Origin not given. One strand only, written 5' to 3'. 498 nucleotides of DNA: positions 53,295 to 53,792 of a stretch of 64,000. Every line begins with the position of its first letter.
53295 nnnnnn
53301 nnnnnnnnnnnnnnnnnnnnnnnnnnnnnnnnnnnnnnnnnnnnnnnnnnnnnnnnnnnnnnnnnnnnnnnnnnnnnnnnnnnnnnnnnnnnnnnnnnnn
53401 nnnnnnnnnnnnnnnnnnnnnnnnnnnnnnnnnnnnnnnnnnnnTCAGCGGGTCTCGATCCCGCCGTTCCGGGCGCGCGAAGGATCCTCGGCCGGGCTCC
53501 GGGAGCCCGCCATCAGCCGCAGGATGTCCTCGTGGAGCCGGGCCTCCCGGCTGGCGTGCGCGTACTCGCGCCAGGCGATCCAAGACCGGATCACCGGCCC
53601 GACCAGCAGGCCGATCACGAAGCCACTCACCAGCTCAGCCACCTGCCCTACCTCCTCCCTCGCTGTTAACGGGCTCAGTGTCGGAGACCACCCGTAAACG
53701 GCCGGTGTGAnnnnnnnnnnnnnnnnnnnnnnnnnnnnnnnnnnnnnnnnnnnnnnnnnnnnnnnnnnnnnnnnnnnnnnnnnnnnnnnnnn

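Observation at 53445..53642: Strong-SD micro-ORF with one TM helix, translationally coupled to permease-USP paralog 1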

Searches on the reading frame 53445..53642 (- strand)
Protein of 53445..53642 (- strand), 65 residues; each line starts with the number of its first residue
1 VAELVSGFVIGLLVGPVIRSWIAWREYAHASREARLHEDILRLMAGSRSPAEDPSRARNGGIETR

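Call 7: search_protein_families(library=pfam, proteins=[window:53445-53642:-], max_evalue=0.1)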
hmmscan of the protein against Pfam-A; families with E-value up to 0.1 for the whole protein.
window:53445-53642:- (65 aa): 0 families

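Call 9: find_homologous_proteins(query=window:53445-53642:-, max_evalue=0.01)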
Query window:53445-53642:- (65 aa): 4 proteins with E <= 0.01 among 4 candidates.
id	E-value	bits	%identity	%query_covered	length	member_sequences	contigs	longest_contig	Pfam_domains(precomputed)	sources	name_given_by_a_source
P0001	5.2e-35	135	100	100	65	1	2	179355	-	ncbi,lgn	ncbi:MAG: hypothetical protein ACRDH8_01410 [Actinomycetota bacterium]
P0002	5.9e-19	85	72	100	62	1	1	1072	-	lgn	-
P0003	5.1e-15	72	68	83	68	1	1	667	-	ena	-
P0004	4.7e-12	63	66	49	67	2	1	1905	-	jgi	jgi:xanthosine utilization system XapX-like protein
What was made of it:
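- Checked: GenBank already calls the ORF 'hypothetical protein ACRDH8_01410' (call 9).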

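Call 11: search_protein_families(library=ncbifam, proteins=[window:53445-53642:-, P0002, P0003, P0004], max_evalue=1)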
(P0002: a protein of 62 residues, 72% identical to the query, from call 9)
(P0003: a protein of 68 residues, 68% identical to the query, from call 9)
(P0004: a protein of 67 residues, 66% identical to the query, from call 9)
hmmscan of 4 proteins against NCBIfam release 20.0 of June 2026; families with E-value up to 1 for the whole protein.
window:53445-53642:- (65 aa): 0 families

P0002 (62 aa): 1 family
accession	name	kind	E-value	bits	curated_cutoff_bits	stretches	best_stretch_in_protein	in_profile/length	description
NF053524.1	thylo_ssl2009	equivalog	0.22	12.2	58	1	4-35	11-40/90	ssl2009 family thylakoid membrane protein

P0003 (68 aa): 1 family
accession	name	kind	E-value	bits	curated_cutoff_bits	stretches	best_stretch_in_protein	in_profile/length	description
NF053524.1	thylo_ssl2009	equivalog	0.17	12.6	58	1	6-40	9-41/90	ssl2009 family thylakoid membrane protein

P0004 (67 aa): 1 family
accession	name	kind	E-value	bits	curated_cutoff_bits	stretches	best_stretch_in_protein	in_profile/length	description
NF053524.1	thylo_ssl2009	equivalog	0.012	16.3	58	1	6-60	9-63/90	ssl2009 family thylakoid membrane protein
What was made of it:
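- On XapX domain / DUF1427 (a JGI name given to homologue P0004): The NCBIfam scan of the window protein and of P0002-P0004 at E<=1 returned only a sub-threshold ssl2009 hit (call 11).
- On ssl2009 thylakoid membrane protein family (NF053524): The best score among the window protein and three close homologues was 16.3 bits (call 11).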

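Call 12: find_encoding_contigs(protein=P0004, flank=5000)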
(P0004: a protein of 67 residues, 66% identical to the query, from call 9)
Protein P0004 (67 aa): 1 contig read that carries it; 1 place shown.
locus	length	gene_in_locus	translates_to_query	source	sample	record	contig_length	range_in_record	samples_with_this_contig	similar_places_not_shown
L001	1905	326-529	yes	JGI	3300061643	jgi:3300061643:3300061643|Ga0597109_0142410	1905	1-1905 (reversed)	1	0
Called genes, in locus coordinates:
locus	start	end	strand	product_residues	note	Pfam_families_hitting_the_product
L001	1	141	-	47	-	?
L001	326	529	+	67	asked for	-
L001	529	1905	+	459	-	?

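Call 13: find_encoding_contigs(protein=P0002, flank=5000)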
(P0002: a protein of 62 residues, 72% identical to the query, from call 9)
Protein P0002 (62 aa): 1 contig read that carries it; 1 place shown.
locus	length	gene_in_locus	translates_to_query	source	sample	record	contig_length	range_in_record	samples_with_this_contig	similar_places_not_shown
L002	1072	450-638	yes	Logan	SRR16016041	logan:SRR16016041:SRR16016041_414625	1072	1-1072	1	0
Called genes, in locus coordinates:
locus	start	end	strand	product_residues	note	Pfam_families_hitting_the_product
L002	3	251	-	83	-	?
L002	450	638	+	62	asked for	-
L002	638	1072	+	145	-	?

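Call 14: find_encoding_contigs(protein=P0003, flank=5000)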
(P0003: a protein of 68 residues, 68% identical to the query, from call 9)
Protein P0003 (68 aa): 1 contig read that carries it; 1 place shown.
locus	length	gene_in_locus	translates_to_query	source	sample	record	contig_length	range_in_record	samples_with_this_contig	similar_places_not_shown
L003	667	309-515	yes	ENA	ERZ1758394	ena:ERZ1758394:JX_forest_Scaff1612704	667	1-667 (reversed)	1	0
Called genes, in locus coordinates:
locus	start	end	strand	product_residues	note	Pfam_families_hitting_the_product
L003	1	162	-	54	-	?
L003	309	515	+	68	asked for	-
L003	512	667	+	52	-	?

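Call 25: search_protein_representatives(alignment_id=A1)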
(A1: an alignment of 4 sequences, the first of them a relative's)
Query: 4 sequences, 71 profile positions. Proteins with E-value up to 0.001 (for the whole library): 106; up to 1e-10: 24; up to 1e-30: 0. The best 106 are listed.
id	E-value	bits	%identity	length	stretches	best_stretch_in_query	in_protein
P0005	1.4e-21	92.3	-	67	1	1-62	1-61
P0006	5.5e-21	90.3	-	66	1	5-66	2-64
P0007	3.5e-19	84.6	-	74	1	4-59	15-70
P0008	6.0e-18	80.6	-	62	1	5-64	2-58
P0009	1.2e-15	73.3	-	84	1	4-71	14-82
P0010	5.4e-15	71.2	-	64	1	7-57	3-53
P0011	1.8e-13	66.3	-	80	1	4-50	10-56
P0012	1.8e-13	66.3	-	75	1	4-63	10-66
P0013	3.1e-13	65.5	-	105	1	5-53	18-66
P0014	4.6e-13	65.0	-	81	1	3-60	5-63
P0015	7.6e-13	64.3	-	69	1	5-51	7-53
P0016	7.7e-13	64.3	-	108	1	4-59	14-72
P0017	1.1e-12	63.7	-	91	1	5-49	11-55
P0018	2.2e-12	62.8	-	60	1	5-50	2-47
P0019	2.3e-12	62.7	-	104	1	4-57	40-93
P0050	3.8e-09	52.4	-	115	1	3-53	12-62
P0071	2.3e-07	46.7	-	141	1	5-63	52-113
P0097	9.4e-05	38.3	-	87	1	1-53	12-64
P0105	1.8e-04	37.4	-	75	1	1-65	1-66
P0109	5.1e-04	36.0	-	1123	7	25-46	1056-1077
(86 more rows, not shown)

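Call 27: search_protein_families(library=pfam, alignment_id=A2, max_evalue=0.01)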
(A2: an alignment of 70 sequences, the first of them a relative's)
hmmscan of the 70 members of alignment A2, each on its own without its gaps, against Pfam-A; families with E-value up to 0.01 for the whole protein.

A. member 1, P0001 (65 aa): 0 families

B. families by the number of members that match (of 70 scanned): 4 families
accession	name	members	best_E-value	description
PF22002.1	MTLN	3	0.0053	Mitoregulin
PF15179.11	Myc_target_1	1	0.00057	Myc target protein 1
PF02687.27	FtsX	1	0.00094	FtsX-like permease C-terminal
PF19588.4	SxtJ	1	0.0087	Saxitoxin biosynthesis operon protein SxtJ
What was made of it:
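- On KdpF (Pfam PF09604, Potass_KdpF): None of the 70 family members matched it at E<=0.01 (call 27).
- Closest known: KdpF, the small subunit of the KdpFABC K+ pump. Different: There is no sequence similarity: no Pfam hit for the window protein or for 70 family members (calls 7, 27).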

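Call 28: search_protein_families(library=ncbifam, alignment_id=A2, max_evalue=0.01)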
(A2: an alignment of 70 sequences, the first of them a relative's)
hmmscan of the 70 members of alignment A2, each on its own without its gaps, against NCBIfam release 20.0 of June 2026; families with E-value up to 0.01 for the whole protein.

A. member 1, P0001 (65 aa): 0 families

B. families by the number of members that match (of 70 scanned): 3 families
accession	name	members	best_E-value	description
NF053524.1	thylo_ssl2009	13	0.00044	ssl2009 family thylakoid membrane protein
NF040576.1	T2SS_GspM_XpsM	2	0.0043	type II secretion system protein GspM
NF033634.1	SLATT_1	1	0.002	SLATT domain-containing protein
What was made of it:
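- On XapX domain / DUF1427 (a JGI name given to homologue P0004): The Pfam and NCBIfam scans of 70 members gave no XapX or DUF1427 hit (calls 27, 28).
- On ssl2009 thylakoid membrane protein family (NF053524): In the wider scan 13 of 70 members matched, with a best E-value of 4.4e-4 (call 28).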

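Call 39: find_encoding_contigs(protein=P0013, flank=6000, max_places=3)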
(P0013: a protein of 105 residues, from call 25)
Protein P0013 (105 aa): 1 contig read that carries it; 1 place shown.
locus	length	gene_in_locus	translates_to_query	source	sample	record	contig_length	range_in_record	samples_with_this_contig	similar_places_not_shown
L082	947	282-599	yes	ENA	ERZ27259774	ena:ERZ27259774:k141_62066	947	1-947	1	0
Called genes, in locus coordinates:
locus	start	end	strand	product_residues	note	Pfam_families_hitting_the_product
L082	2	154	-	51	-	?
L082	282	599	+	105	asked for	-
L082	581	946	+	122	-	?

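Call 40: find_encoding_contigs(protein=P0071, flank=6000, max_places=3)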
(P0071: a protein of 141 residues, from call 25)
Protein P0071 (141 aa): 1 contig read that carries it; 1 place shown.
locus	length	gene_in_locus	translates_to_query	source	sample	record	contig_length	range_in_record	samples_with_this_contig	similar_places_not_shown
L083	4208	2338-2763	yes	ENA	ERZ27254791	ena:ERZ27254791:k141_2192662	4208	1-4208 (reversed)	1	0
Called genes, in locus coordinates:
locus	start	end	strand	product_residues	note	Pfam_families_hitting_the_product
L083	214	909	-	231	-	PF00072:Response_reg, PF00486:Trans_reg_C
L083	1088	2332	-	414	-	PF13493:DUF4118, PF00512:HisKA, PF02518:HATPase_c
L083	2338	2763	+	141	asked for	-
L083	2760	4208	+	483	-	?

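Call 41: find_encoding_contigs(protein=P0050, flank=6000, max_places=3)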
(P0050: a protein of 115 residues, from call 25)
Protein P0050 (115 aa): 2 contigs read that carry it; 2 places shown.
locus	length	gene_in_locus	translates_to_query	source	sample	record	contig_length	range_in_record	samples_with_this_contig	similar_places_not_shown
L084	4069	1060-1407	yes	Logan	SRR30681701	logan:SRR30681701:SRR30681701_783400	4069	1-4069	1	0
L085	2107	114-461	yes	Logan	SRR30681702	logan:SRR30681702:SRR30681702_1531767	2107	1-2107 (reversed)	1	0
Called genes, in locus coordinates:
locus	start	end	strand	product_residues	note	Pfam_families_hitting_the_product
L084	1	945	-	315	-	?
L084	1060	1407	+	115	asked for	-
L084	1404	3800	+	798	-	PF13520:AA_permease_2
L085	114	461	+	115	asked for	-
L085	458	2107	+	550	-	?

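Call 42: find_encoding_contigs(protein=P0105, flank=6000, max_places=3)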
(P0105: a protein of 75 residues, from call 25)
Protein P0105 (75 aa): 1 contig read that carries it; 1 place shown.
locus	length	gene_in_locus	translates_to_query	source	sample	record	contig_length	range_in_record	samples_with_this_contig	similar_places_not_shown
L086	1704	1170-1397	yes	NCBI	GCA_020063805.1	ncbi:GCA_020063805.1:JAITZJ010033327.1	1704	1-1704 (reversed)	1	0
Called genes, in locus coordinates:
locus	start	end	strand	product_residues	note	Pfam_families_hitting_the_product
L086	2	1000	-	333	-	?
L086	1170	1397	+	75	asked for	-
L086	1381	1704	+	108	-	?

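Call 43: find_encoding_contigs(protein=P0097, flank=6000, max_places=3)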
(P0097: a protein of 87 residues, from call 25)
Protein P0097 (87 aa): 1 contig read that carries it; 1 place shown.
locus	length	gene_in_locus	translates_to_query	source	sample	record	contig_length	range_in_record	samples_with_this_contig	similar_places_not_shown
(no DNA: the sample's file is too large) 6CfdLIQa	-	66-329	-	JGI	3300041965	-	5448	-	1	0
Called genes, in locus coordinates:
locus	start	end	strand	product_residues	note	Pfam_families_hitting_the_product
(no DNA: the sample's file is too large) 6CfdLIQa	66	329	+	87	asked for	-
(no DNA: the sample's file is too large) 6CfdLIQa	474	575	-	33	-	-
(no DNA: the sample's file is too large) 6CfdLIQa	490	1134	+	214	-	-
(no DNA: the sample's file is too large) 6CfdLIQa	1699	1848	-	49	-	-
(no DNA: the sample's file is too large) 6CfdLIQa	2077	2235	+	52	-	-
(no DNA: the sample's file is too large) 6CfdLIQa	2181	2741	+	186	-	-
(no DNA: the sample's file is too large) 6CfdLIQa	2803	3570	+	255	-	PF01022:HTH_5, PF13412:HTH_24 (weak), PF12840:HTH_20 (weak)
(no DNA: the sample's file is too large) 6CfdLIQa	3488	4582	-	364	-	PF02547:Queuosine_synth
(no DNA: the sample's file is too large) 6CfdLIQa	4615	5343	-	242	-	PF00106:adh_short, PF08659:KR (weak), PF13561:adh_short_C2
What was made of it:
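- Tried and rejected: P0097 (E 9e-5) lies in an unrelated context and was treated as a non-member (call 43).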

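Call 52: predict_structure(alignment_id=A2)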
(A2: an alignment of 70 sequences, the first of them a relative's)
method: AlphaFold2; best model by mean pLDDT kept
length: 65 residues; sequences in the alignment: 70
mean_pLDDT: 84.0   pTM: 0.41
mean pLDDT of the five models: 84.0, 83.5, 81.7, 81.3, 81.1
residues with pLDDT >= 90: 28; 70-90: 19; 50-70: 18; < 50: 0
segments of 3 or more residues with pLDDT < 50: none
pLDDT, mean of each block of 10 residues (from residue 1): 96 96 94 84 77 65 66
secondary structure, 60 per line:
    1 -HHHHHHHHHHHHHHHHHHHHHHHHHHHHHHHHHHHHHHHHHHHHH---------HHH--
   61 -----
elements in order: H2-46
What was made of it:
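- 53445..53642 (-): Small-protein gene, 65 aa: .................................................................. It has a TM helix with a glycine zipper (G7, G11, G15-P16), a conserved cytoplasmic helix up to about residue 46, and a variable disordered tail. Call 52 gives the AlphaFold2 helix over residues 2-46.
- Checked: AlphaFold2 predicts one helix over residues 2-46 and a disordered tail (call 52).
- AlphaFold2 predicts one helix over residues 2-46, with pLDDT 94-96 for residues 1-30 (call 52).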

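Call 59: search_solved_structures(query=A2, max_evalue=10)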
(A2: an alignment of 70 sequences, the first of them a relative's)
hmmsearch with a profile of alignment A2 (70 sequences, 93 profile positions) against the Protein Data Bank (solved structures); distinct sequences matched with E-value up to 10: 2.
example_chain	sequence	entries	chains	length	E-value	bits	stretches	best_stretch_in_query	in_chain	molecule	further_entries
5epe_A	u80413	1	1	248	2.1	11.9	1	34-65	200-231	SAM-dependent methyltransferase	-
7xdi_A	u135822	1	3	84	2.1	11.9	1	10-33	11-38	VP1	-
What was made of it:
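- Tried and rejected: Pfam, NCBIfam and PDB sequence searches with the protein and with the family profile gave no credible family (calls 7, 11, 27, 28, 59).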

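Call 62: find_homologous_proteins(query=A2, max_evalue=0.001)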
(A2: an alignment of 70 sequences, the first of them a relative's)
Query A2 (70 sequences) (65 aa, profile of the alignment): 125 proteins with E <= 0.001 among 8000 candidates; the best 120 are listed.
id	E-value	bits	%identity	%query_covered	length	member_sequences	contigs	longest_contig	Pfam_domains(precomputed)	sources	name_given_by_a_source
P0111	8.7e-23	98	45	85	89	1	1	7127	-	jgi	jgi:hypothetical protein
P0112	9.5e-23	98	46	91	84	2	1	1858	-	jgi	jgi:hypothetical protein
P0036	1.7e-22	97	42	78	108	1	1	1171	-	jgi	jgi:ADP-ribosylglycohydrolase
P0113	1.7e-22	97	59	45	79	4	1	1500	-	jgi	jgi:hypothetical protein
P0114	1.8e-22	97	51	60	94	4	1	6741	-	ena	-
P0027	2.2e-22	97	46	58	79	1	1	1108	-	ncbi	-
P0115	2.2e-22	97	40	85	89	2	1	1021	-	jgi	jgi:hypothetical protein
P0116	3.0e-22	96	50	40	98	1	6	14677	-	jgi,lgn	jgi:hypothetical protein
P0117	3.2e-22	96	47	83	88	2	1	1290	-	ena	-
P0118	3.3e-22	96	42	86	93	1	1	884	-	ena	-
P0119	3.6e-22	96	47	65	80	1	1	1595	-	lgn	-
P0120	4.5e-22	96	63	29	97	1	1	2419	-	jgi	jgi:hypothetical protein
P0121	5.1e-22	96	46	40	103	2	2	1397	-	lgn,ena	-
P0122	5.3e-22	96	52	48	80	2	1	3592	-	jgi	jgi:hypothetical protein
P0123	6.6e-22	95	52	68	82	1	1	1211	-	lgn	-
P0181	1.3e-19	88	55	58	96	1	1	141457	-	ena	-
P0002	1.4e-18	85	72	100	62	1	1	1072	-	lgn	-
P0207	2.7e-18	84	50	80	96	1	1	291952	-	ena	-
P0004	6.2e-18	83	66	49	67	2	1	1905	-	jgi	jgi:xanthosine utilization system XapX-like protein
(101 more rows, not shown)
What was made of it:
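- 53445..53642 (-): Calls 9, 25 and 62 give the homologues.
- On XapX domain / DUF1427 (a JGI name given to homologue P0004): Other members carry unrelated names such as NhaA and ADP-ribosylglycohydrolase (call 62).
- There are 106 cluster representatives at E<=1e-3 in one profile search and 125 proteins in another (calls 25, 62).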

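Call 70: find_encoding_contigs(protein=P0207, flank=7000, max_places=2)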
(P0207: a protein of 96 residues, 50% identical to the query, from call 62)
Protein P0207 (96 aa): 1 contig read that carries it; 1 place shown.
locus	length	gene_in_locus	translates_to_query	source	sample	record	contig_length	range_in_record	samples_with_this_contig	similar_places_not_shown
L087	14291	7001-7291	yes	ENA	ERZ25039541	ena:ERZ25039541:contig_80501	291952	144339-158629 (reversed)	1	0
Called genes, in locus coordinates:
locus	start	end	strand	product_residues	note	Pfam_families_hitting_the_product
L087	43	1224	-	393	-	PF01571:GCV_T, PF08669:GCV_T_C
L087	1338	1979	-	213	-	PF01979:Amidohydro_1, PF07969:Amidohydro_3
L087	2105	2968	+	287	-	-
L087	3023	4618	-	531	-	PF00005:ABC_tran, PF02463:SMC_N (faint), PF13304:AAA_21 (faint), PF12848:ABC_tran_Xtn, PF00005:ABC_tran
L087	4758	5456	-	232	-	PF00072:Response_reg, PF00486:Trans_reg_C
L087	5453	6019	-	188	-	PF00512:HisKA (faint), PF02518:HATPase_c, PF13581:HATPase_c_2 (weak)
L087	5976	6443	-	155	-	PF00512:HisKA (weak)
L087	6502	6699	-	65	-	PF13493:DUF4118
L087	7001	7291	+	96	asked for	-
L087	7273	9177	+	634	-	PF13520:AA_permease_2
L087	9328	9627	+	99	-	-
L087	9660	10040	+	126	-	-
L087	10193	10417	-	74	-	PF03840:SecG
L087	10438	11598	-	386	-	PF00005:ABC_tran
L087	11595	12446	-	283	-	PF00005:ABC_tran, PF13304:AAA_21, PF08352:oligo_HPY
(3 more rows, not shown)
